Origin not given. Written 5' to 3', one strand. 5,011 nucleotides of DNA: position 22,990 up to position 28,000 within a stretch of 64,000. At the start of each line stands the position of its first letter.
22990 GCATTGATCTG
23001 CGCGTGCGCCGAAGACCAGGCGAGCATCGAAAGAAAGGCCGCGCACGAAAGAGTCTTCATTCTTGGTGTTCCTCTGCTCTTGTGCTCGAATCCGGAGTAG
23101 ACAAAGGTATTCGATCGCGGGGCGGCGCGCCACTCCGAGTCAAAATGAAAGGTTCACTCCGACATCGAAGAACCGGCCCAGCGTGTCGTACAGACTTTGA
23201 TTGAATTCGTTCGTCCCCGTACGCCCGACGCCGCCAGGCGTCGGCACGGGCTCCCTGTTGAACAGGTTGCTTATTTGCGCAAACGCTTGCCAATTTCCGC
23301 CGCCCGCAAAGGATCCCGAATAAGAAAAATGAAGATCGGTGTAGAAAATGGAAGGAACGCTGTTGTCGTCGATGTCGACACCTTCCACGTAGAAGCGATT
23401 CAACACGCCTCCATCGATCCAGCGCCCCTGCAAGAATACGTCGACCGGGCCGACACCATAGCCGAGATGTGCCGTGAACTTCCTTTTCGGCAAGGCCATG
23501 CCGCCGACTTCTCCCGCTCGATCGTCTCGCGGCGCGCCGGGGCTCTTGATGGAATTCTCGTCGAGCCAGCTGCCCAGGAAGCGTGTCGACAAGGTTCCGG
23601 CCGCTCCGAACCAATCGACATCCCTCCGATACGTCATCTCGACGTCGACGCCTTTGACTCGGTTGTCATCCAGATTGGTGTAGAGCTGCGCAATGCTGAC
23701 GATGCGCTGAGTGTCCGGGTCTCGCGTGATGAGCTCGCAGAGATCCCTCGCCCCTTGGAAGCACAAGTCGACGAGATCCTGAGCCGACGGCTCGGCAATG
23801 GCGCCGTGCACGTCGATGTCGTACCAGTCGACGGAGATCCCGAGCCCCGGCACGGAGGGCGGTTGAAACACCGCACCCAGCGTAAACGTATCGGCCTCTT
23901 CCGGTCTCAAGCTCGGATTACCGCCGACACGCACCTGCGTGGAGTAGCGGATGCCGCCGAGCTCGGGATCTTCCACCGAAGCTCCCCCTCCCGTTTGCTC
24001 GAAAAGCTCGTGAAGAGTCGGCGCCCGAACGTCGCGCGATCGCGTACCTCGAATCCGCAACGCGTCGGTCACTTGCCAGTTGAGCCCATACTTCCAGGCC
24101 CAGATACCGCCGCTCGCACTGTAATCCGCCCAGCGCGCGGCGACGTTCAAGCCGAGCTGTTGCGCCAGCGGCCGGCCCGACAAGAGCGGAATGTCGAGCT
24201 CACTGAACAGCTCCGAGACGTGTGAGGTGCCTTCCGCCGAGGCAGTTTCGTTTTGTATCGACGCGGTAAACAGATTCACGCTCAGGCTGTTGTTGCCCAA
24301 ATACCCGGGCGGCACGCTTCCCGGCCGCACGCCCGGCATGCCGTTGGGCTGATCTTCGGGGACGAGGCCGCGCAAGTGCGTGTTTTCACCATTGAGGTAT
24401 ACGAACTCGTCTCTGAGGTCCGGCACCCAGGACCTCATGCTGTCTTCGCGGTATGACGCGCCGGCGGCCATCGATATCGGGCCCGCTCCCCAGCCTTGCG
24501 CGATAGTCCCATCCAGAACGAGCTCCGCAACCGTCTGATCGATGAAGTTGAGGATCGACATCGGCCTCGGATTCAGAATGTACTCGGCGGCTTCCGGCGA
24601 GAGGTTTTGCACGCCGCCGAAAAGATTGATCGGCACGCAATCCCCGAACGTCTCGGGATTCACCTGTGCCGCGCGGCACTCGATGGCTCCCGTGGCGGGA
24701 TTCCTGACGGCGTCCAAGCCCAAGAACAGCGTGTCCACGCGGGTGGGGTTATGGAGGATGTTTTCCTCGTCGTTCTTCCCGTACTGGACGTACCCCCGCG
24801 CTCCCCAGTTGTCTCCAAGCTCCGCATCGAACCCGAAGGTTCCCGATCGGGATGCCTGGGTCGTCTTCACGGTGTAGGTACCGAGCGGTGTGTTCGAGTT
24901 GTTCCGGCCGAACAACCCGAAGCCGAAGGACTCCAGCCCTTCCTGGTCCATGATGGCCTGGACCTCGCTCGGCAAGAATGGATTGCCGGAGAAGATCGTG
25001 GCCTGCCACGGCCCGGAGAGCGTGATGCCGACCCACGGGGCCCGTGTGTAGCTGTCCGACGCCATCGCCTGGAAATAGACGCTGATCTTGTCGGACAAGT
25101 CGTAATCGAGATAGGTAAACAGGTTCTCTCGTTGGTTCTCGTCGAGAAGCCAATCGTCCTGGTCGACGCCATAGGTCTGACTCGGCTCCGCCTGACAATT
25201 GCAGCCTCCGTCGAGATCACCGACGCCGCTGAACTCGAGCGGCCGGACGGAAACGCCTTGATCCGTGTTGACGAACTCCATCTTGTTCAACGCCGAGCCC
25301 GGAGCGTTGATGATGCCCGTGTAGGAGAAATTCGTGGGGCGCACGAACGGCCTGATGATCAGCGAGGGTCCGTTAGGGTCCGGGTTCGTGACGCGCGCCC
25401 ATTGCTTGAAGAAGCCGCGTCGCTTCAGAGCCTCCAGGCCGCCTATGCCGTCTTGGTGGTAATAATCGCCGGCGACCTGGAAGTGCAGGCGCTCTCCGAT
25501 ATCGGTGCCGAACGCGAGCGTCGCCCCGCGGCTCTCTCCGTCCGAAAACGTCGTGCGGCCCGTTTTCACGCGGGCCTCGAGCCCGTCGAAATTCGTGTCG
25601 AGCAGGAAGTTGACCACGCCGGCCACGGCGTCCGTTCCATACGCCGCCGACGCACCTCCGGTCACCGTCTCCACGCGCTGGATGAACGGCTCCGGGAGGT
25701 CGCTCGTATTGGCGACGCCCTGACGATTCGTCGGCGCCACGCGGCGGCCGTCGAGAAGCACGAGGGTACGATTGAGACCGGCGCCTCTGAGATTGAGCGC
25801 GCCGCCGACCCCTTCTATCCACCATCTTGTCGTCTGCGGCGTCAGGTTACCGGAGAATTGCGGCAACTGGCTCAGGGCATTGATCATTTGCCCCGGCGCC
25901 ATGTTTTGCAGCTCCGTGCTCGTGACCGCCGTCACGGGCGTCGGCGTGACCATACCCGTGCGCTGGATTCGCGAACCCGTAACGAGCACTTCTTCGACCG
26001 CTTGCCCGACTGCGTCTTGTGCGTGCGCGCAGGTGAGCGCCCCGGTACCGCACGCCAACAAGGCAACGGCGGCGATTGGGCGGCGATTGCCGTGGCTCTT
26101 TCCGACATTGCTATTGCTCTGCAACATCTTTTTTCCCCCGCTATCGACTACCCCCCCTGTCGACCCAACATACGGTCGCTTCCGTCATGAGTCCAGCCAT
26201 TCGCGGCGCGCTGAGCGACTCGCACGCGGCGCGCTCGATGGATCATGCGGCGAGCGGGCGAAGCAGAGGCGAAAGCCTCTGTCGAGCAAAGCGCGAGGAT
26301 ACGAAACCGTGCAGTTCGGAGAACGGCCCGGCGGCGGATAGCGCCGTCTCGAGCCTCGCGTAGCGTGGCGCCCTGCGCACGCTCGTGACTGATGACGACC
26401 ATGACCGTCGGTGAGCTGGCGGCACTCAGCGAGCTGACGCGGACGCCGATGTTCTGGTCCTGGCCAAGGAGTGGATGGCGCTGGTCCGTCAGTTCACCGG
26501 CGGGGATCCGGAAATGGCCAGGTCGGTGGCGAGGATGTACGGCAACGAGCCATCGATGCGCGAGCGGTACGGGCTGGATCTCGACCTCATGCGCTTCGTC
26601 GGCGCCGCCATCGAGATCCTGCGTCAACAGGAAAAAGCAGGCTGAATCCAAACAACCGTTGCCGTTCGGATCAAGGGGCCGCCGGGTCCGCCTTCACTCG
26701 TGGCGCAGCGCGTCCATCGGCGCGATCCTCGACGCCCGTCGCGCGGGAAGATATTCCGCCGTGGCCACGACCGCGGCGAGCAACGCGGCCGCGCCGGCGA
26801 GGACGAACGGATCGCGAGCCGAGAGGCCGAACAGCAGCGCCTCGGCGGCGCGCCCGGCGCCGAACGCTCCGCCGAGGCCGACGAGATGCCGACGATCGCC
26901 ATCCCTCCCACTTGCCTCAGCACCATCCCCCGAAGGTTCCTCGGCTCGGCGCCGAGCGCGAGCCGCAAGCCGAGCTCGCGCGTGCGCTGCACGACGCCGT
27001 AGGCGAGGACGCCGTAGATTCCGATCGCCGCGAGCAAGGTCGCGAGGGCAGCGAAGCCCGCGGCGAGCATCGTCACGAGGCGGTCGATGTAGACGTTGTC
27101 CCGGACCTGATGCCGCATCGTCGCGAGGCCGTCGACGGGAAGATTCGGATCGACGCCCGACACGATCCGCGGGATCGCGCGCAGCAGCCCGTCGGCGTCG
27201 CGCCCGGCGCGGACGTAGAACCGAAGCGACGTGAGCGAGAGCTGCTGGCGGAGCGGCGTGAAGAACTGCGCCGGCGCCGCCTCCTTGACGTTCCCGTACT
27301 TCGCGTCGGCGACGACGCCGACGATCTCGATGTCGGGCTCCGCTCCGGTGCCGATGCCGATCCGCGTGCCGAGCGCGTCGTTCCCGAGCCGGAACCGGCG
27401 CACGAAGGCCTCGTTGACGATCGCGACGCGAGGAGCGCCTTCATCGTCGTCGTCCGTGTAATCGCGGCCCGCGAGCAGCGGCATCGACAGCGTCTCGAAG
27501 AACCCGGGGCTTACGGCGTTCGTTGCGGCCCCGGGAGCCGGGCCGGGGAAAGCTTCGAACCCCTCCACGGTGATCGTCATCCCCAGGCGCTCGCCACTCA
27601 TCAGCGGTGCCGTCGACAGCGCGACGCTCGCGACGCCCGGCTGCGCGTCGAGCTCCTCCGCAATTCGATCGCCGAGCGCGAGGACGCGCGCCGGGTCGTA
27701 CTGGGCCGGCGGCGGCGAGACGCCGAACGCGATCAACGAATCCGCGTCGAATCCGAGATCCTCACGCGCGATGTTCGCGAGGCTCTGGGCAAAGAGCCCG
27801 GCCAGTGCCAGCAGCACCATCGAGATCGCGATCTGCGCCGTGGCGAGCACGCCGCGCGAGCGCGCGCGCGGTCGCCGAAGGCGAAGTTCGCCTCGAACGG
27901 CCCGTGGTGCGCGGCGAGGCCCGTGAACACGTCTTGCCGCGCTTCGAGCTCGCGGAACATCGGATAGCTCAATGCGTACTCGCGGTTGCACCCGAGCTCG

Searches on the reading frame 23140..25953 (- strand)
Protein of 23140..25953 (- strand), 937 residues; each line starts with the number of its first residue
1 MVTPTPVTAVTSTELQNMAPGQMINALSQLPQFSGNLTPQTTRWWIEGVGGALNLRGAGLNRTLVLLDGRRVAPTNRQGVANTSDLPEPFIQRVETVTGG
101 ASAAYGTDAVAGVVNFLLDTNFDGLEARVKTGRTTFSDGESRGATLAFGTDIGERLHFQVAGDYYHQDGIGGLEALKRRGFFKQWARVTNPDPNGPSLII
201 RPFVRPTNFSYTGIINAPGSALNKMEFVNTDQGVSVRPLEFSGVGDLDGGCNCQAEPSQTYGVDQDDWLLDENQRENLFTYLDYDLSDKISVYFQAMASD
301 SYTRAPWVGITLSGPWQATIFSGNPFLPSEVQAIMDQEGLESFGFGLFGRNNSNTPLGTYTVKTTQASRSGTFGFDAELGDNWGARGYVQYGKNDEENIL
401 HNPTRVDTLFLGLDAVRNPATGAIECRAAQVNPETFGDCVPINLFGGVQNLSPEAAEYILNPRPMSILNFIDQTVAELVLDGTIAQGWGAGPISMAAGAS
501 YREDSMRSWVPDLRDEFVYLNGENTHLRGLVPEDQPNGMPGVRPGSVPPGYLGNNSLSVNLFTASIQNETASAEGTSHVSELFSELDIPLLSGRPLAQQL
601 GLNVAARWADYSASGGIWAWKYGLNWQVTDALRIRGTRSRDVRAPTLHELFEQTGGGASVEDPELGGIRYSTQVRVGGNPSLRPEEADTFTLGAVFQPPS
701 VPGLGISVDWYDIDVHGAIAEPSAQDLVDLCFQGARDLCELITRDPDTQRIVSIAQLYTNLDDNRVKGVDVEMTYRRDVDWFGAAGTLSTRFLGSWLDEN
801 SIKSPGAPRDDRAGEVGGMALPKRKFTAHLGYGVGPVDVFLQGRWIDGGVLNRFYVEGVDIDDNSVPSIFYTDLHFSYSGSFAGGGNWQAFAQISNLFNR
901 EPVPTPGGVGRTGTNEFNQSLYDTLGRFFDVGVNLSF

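Call 68: search_protein_families(library=pfam, proteins=[window:23140-25953:-], max_evalue=0.001)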
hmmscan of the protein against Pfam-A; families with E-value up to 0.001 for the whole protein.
window:23140-25953:- (937 aa): 2 families
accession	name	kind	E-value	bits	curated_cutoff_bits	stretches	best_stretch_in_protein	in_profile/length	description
PF00593.30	TonB_dep_Rec_b-barrel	-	5.9e-26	92.7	27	1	343-897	30-436/436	TonB dependent receptor-like, beta-barrel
PF07715.20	Plug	-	2e-15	57.6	23.9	1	3-113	5-107/107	TonB-dependent Receptor Plug Domain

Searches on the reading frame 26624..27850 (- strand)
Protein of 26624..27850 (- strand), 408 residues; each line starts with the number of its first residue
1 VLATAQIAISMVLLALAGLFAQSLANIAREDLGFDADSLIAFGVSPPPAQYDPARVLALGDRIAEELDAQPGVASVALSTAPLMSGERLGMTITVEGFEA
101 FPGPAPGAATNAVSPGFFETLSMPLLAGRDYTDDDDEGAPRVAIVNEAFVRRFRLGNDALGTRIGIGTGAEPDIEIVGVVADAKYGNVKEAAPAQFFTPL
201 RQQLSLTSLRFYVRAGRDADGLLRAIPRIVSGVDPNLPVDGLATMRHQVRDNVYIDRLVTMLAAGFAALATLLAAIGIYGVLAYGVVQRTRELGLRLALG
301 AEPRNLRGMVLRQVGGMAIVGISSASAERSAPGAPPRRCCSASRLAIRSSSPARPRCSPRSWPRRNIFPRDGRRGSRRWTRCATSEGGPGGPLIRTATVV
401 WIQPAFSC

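Call 68: search_protein_families(library=pfam, proteins=[window:26624-27850:-], max_evalue=0.001)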
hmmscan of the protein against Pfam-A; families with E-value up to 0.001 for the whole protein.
window:26624-27850:- (408 aa): 2 families
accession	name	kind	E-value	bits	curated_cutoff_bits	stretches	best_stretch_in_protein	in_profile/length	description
PF12704.14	MacB_PCD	-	6.3e-14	53.2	27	1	2-216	3-194/207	MacB-like periplasmic core domain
PF02687.27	FtsX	-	1.1e-06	29.2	25.5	1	266-322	3-59/120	FtsX-like permease C-terminal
